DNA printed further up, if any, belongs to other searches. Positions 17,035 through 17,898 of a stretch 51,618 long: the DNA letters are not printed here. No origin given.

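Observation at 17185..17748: Acyl carrier protein fused to a C-terminal zinc-ribbon (CxxC-x14-CxxC)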

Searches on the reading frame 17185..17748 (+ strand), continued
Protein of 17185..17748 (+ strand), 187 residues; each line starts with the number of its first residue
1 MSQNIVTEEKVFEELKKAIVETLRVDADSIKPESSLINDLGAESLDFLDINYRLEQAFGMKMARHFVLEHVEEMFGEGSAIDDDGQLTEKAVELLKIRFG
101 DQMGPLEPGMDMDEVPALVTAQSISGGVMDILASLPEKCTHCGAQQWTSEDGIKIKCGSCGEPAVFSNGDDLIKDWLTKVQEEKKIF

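Call 25: find_related_loci(query=A2, collection=genome_contigs, flank=8000)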
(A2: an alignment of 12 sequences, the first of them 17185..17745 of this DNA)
Query A2 (187 aa) in genome_contigs; peptide patterns used: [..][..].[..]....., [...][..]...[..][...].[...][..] (x = any residue, [..] = any of these).
600 stretches matched a pattern (row limit reached: there are more); 592 encode a relative of the query (tblastn E <= 1e-3); the best 80 are kept; 80 distinct loci.
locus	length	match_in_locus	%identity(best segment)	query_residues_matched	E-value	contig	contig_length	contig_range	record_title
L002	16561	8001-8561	78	1-187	6e-100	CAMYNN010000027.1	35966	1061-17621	MAG: Thermodesulfovibrionia bacterium isolate FO_M_Nitrospinota_07.1 genome assembly, contig: scaffold_772, whole genome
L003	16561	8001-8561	80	1-187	5e-100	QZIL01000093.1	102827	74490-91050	MAG: Nitrospiraceae bacterium isolate SURF_66 Ga0104751_1000142, whole genome shotgun sequence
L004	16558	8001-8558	76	1-187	2e-94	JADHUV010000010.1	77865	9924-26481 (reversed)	MAG: Nitrospira sp. isolate BS150m-G55 BS-150m-C224, whole genome shotgun sequence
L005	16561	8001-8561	73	1-187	5e-93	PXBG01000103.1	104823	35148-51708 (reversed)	MAG: Syntrophobacteraceae bacterium isolate T3Sed10_239 T3-Sed10-C56, whole genome shotgun sequence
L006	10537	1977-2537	73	1-187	5e-93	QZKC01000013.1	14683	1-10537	MAG: Nitrospiraceae bacterium isolate SURF_23 Ga0104751_1005866, whole genome shotgun sequence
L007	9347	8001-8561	72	1-187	6e-92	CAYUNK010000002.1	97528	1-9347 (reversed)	MAG TPA_asm: uncultured Nitrospiraceae bacterium isolate SRP257756_co1_123 genome assembly, contig: NODE_68_length_97528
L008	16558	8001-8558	69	1-186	8e-90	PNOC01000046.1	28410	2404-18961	MAG: Thermodesulfovibrio sp. isolate SW.3.86 SW_1000867_28410, whole genome shotgun sequence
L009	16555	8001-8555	69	3-187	2e-88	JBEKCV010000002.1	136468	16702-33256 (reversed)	MAG: Thermodesulfovibrionales bacterium isolate SPRUCE 168 SPRUCE_168_2, whole genome shotgun sequence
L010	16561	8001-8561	67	1-187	8e-86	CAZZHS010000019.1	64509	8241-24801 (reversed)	MAG TPA_asm: uncultured Syntrophobacteraceae bacterium isolate binchicken_co168_8 genome assembly, contig: NODE_675_leng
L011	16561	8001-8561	60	1-187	9e-78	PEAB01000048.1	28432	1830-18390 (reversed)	MAG: Nitrospirae bacterium MYbinv3 scaffold259, whole genome shotgun sequence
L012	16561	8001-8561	62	1-187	8e-77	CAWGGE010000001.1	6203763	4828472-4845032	MAG: uncultured delta proteobacterium isolate MFD01828.bin.2.72 genome assembly, contig: contig_14663, whole genome shot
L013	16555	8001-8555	62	1-185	1e-76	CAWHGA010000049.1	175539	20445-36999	MAG: uncultured delta proteobacterium isolate MFD00709.bin.3.2 genome assembly, contig: contig_82332, whole genome shotg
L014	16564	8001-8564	60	1-187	3e-76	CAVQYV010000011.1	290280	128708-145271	MAG: uncultured candidate division NC10 bacterium isolate MFD00032.bin.1.264 genome assembly, contig: contig_76530, whol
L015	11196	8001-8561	61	1-187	3e-76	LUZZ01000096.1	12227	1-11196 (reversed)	MAG: Syntrophobacterales bacterium Delta_01 Delta_01_contig_7249, whole genome shotgun sequence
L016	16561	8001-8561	61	1-187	1e-75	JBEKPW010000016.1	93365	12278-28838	MAG: Syntrophobacteraceae bacterium isolate SPRUCE 473 SPRUCE_473_16, whole genome shotgun sequence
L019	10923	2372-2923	56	1-184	5e-68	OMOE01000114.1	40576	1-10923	Syntrophobacter sp. SbD1 strain Peat soil MAG SbD1 genome assembly, contig: SBDP1_Contig_37, whole genome shotgun sequen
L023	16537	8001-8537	42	6-187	6e-43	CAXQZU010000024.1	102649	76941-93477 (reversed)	MAG: Planctomycetota bacterium isolate CJ01B_2.29 genome assembly, contig: k141_724830, whole genome shotgun sequence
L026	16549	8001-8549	33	4-182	7e-28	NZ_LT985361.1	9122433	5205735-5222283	Nocardia suismassiliense strain S-137, whole genome shotgun sequence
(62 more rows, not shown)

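Call 31: search_protein_families(library=pfam, proteins=[L008:3552-6944:+, L008:13733-14125:+, L008:14352-14801:+, L008:14805-16088:+, L026:6573-7937:+, L026:5667-6440:+, L026:3689-5008:+, L026:12940-14457:+, L026:14457-14894:+, L026:627-2570:+], max_evalue=0.00001)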
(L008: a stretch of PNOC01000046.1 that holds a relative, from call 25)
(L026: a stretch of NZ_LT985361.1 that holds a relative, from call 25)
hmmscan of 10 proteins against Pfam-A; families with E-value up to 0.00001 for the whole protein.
L008:3552-6944:+ (1131 aa): 4 families
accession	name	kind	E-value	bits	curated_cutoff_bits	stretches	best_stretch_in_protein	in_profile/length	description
PF07731.20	Cu-oxidase_2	-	1.7e-24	86.6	20.4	1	700-817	37-133/137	Multicopper oxidase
PF18911.6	PKD_4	-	6.9e-11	42.5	27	1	982-1033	24-76/85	PKD domain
PF18998.6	Flg_new_2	-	8.3e-08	32.5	23.6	1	52-126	2-70/73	Divergent InlB B-repeat domain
PF07732.21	Cu-oxidase_3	-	4.8e-06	27.1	21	0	364-407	78-117/119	Multicopper oxidase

L008:13733-14125:+ (131 aa): 1 family
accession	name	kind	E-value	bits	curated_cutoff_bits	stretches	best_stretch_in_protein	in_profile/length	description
PF01648.25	ACPS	-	2.6e-16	60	25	1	7-124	3-111/111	4'-phosphopantetheinyl transferase superfamily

L008:14352-14801:+ (150 aa): 1 family
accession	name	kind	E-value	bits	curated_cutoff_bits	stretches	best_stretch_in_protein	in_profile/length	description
PF07977.19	FabA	-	1.2e-17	64.2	23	1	4-107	7-123/138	FabA-like domain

L008:14805-16088:+ (428 aa): 2 families
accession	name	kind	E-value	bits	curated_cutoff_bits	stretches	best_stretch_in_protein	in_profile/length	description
PF00109.32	ketoacyl-synt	-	1.4e-23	84.3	20.8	1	4-262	2-251/252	Beta-ketoacyl synthase, N-terminal domain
PF02801.28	Ketoacyl-synt_C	-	4.9e-19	68.9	20.8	1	296-385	27-118/119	Beta-ketoacyl synthase, C-terminal domain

L026:6573-7937:+ (455 aa): 1 family
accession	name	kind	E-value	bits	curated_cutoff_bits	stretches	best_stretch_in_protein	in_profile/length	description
PF00202.27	Aminotran_3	-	3.9e-90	302.9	30.5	1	28-443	11-401/403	Aminotransferase class-III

L026:5667-6440:+ (258 aa): 2 families
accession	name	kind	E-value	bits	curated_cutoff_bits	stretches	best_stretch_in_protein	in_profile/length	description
PF08242.18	Methyltransf_12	-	1.5e-08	35.7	30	1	42-139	1-96/98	Methyltransferase domain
PF13649.12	Methyltransf_25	-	5.3e-07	30.7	27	1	41-138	1-96/97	Methyltransferase domain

L026:3689-5008:+ (440 aa): 3 families
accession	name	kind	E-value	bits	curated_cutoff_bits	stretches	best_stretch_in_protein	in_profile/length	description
PF01494.25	FAD_binding_3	-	8.7e-23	81.5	22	1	66-233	3-174/349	FAD binding domain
PF07992.20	Pyr_redox_2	-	8.8e-08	32.3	26.1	0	66-94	2-30/291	Pyridine nucleotide-disulphide oxidoreductase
PF13450.12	NAD_binding_8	-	1.7e-07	31.8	21.9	1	69-122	1-52/68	NAD(P)-binding Rossmann-like domain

L026:12940-14457:+ (506 aa): 1 family
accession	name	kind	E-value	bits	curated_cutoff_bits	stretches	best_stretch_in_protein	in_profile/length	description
PF04055.27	Radical_SAM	-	1.1e-10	42.4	29.5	1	216-374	2-166/166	Radical SAM superfamily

L026:14457-14894:+ (146 aa): 1 family
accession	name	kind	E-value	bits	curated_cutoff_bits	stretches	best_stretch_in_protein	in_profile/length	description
PF01648.25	ACPS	-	1.4e-17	64.1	25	1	19-135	2-110/111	4'-phosphopantetheinyl transferase superfamily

L026:627-2570:+ (648 aa): 1 family
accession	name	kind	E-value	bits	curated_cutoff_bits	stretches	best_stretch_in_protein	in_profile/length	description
PF03756.19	AfsA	-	1.8e-38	132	24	2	514-640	2-130/133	A-factor biosynthesis hotdog domain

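Call 33: search_protein_families(library=ncbifam, proteins=[L008:14352-14801:+, L008:14805-16088:+, L026:12940-14457:+, L026:7968-8657:+], max_evalue=1e-10)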
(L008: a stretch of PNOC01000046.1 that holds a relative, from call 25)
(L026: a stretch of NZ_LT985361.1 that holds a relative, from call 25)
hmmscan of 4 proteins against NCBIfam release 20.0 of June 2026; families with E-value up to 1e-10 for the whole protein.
L008:14352-14801:+ (150 aa): 3 families
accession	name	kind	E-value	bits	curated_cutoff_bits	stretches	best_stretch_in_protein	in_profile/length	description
NF000582.1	PRK00006.1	equivalog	1.5e-24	86.5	113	1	3-117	15-129/137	3-hydroxyacyl-ACP dehydratase FabZ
TIGR01750.1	fabZ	equivalog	1.6e-22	79.9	155.15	1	3-120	16-136/141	3-hydroxyacyl-ACP dehydratase FabZ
NF009667.0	PRK13188.1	equivalog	6.3e-21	74.6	465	1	3-115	336-449/464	bifunctional UDP-3-O-[3-hydroxymyristoyl] N-acetylglucosamine deacetylase/3-hydroxyacyl-ACP dehydratase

L008:14805-16088:+ (428 aa): 18 families
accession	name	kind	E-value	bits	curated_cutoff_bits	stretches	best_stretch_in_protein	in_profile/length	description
TIGR03150.1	fabF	equivalog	7.8e-61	206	493.75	1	4-425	1-406/407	beta-ketoacyl-ACP synthase II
NF005589.0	PRK07314.1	subfamily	1.3e-57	195.4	387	1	2-426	2-410/413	beta-ketoacyl-ACP synthase II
NF004970.0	PRK06333.1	subfamily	5.5e-50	170.4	525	1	2-425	2-419/424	beta-ketoacyl-ACP synthase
NF005076.0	PRK06501.1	equivalog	1.7e-44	152.4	629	1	3-426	9-421/425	beta-ketoacyl-ACP synthase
NF006274.0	PRK08439.1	equivalog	2.1e-43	148.7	621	1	4-425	2-403/406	beta-ketoacyl-ACP synthase II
NF005490.0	PRK07103.1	equivalog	6.6e-40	137.4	445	1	4-426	4-411/414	polyketide beta-ketoacyl:acyl carrier protein synthase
NF004618.0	PRK05952.1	equivalog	4.5e-37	127.9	455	1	186-426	152-381/384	beta-ketoacyl-ACP synthase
NF005935.0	PRK07967.1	equivalog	9.8e-36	123.5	630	1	4-426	2-402/406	beta-ketoacyl-ACP synthase I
NF005916.1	PRK07910.1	equivalog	1e-34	120.2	560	1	136-424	126-414/418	KasA/KasB family beta-ketoacyl-ACP synthase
NF006434.0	PRK08722.1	equivalog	1.3e-33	116.5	759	1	136-425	119-411/414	beta-ketoacyl-ACP synthase II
NF006587.0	PRK09116.1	equivalog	1.3e-32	113.1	470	1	232-426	215-405/408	beta-ketoacyl-ACP synthase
NF058662.1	cispenta_AmcF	equivalog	6.4e-32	111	325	1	186-426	134-368/369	cispentacin biosynthesis acyltransferase subunit AmcF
NF006618.0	PRK09185.1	subfamily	1.2e-28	100.3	407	1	159-426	139-391/394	beta-ketoacyl-ACP synthase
NF045894.1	PKS_plus_SDR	equivalog_domain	1.3e-21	76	1740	1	186-388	178-379/1515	type I polyketide synthase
NF041183.1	Pks2_ls1_myc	equivalog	5.1e-20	70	2400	1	168-427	160-424/2086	sulfolipid-1 biosynthesis phthioceranic/hydroxyphthioceranic acid synthase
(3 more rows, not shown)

L026:12940-14457:+ (506 aa): 5 families
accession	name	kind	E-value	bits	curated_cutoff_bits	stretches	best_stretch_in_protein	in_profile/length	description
NF038361.1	rSAM_Sden_1168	equivalog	1.5e-14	53.5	575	1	209-403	279-477/560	Sden_1168 family B12-binding radical SAM P-methyltransferase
TIGR04295.1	B12_rSAM_oligo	hypoth_equivalog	3.2e-14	52.4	400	1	215-331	203-316/422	TIGR04295 family B12-binding domain-containing radical SAM protein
TIGR04479.1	bcpD_PhpK_rSAM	subfamily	9.6e-14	50.6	600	1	214-378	243-410/504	PhpK family radical SAM P-methyltransferase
TIGR03471.1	HpnJ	equivalog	9.7e-14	51.1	577.6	1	215-444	200-435/472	hopanoid biosynthesis associated radical SAM protein HpnJ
TIGR04013.1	B12_SAM_MJ_1487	hypoth_equivalog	2.2e-11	43.2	251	1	139-250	70-189/382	TIGR04013 family B12-binding domain/radical SAM domain-containing protein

L026:7968-8657:+ (230 aa): 0 families

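Call 36: predict_structure(alignment_id=A1)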
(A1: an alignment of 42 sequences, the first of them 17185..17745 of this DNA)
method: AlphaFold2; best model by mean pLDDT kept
length: 187 residues; sequences in the alignment: 42
mean_pLDDT: 96.1   pTM: 0.90
mean pLDDT of the five models: 96.1, 95.9, 95.8, 95.6, 94.1
residues with pLDDT >= 90: 179; 70-90: 5; 50-70: 2; < 50: 1
segments of 3 or more residues with pLDDT < 50: none
pLDDT, mean of each block of 10 residues (from residue 1): 83 98 98 97 97 98 97 98 98 96 93 95 97 97 97 96 97 98 97
secondary structure, 60 per line:
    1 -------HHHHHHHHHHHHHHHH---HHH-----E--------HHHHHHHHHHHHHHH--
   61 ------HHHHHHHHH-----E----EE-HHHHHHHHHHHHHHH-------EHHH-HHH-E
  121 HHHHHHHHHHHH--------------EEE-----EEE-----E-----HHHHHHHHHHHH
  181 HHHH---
elements in order: H8-23 H44-58 H67-75 H89-103 H121-132 E147-149 E155-157 H169-184

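Call 39: fold_search(model_id=the predicted structure, library=pdb)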
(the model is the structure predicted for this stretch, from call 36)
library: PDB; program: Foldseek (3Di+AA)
matches with E <= 10: 400; with E <= 0.001: 1
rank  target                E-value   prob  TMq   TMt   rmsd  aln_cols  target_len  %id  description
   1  1x3o                  8.0e-04  1.00  0.31  0.69   4.1        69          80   33  Crystal structure of the acyl carrier protein from thermus thermophilus HB8 (released 2006-05-16)
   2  8f5i_A                2.4e-03  1.00  0.33  0.64   7.4       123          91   22  SARS-CoV-2 S2 helix epitope scaffold bound by antibody DH1057.1 (released 2023-10-11)
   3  4zjb_G                2.7e-03  1.00  0.28  0.62   1.4        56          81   38  Crystal structure of (3R)-Hydroxyacyl-Acyl Carrier Protein Dehydratase(FabZ) in complex with holo-ACP from Helicobacte (released 2016-11-02)
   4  3gzl                  3.1e-03  1.00  0.27  0.61   1.1        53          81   36  Crystal Structure of holo PfACP Disulfide-Linked Dimer (released 2009-04-21)
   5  3gzm_A                3.1e-03  1.00  0.30  0.68   1.3        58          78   33  Crystal Structure of holo PfACP Reduced Monomer (released 2009-04-21)
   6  2kw2_MODEL_1_A        3.2e-03  1.00  0.36  0.65   5.4       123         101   22  Solution NMR of the specialized acyl carrier protein (RPA2022) from Rhodopseudomonas palustris, Northeast Stru (released 2010-04-21)
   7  6lvu_A                3.6e-03  1.00  0.30  0.70   1.0        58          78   40  Crystal structure of apo acyl carrier protein from Thermotoga maritima (released 2020-04-22)
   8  3lmo                  3.6e-03  1.00  0.36  0.66   4.9       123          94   23  Crystal Structure of specialized acyl carrier protein (RPA2022) from Rhodopseudomonas palustris, Northeast Structural Ge (released 2010-02-16)
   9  8jfh_F                4.1e-03  1.00  0.29  0.63   4.1        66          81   35  Crystal structure of 3-oxoacyl-ACP reductase FabG in complex with NADP+ and 3-keto-octanoyl-ACP from Helicobacter pylo (released 2023-11-15)
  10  9a4c_A                4.9e-03  1.00  0.30  0.69   3.1        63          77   35  Integrative model of ACP-HEPS2 by crosslinking MS and deep learning (released 2024-09-18)
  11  5h9g_A                5.8e-03  1.00  0.29  0.64   4.5        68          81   32  apo-ACP from Helicobacter pylori (released 2016-12-28)
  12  8jfh_E                6.1e-03  1.00  0.28  0.63   1.5        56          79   38  Crystal structure of 3-oxoacyl-ACP reductase FabG in complex with NADP+ and 3-keto-octanoyl-ACP from Helicobacter pylo (released 2023-11-15)
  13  3eje_G                6.5e-03  1.00  0.28  0.67   4.1        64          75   31  Crystal Structure of P450BioI in complex with octadec-9Z-enoic acid ligated Acyl Carrier Protein (released 2008-10-07)
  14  3ejb_C                6.5e-03  1.00  0.28  0.64   4.1        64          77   31  Crystal Structure of P450BioI in complex with tetradecanoic acid ligated Acyl Carrier Protein (released 2008-10-07)
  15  3eje_E                7.3e-03  1.00  0.28  0.65   1.2        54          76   33  Crystal Structure of P450BioI in complex with octadec-9Z-enoic acid ligated Acyl Carrier Protein (released 2008-10-07)
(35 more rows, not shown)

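Call 45: search_protein_families(library=pfam, alignment_id=A1, max_evalue=0.01)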
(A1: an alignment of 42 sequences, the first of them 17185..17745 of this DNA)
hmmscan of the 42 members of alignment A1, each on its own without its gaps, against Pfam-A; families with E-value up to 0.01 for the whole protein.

A. member 1, window:17185-17745:+ (187 aa): 1 family
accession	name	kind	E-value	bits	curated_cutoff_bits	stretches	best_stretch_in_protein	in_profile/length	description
PF00550.31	PP-binding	-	1.1e-07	32.4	20.8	1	14-70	2-57/67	Phosphopantetheine attachment site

B. families by the number of members that match (of 42 scanned): 22 families
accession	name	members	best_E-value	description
PF00550.31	PP-binding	41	5.3e-13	Phosphopantetheine attachment site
PF08271.17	Zn_Ribbon_TF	8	0.0001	TFIIB zinc-binding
PF23297.2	ACP_SdgA_C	5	0.003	Highly reducing polyketide synthase sdgA, C-terminal ACP domain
PF18912.6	DZR_2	4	0.003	Double zinc ribbon domain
PF01667.23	Ribosomal_S27e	3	0.0011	Ribosomal protein S27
PF14354.12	Lar_restr_allev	3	0.0015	Restriction alleviation protein Lar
PF08792.16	A2L_zn_ribbon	2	0.0045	A2L zinc ribbon domain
PF09297.16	Zn_ribbon_NUD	1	0.00027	NADH pyrophosphatase zinc ribbon domain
PF14951.11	DUF4503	1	0.00083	Domain of unknown function (DUF4503)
PF21349.2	RUBY_RBDX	1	0.0011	Rubrerythrin, rubredoxin-like domain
PF01155.25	HypA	1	0.0012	Hydrogenase/urease nickel incorporation, metallochaperone, hypA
PF24042.1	DUF7351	1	0.0023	Domain of unknown function (DUF7351)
PF23547.1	Zn_ribbon_FGT1_1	1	0.0036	FORGETTER1 first zinc ribbon domain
PF22747.2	Zn_ribbon_DUF2089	1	0.0043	DUF2089 zinc ribbon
PF19134.6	DUF5817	1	0.0046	Domain of unknown function (DUF5817)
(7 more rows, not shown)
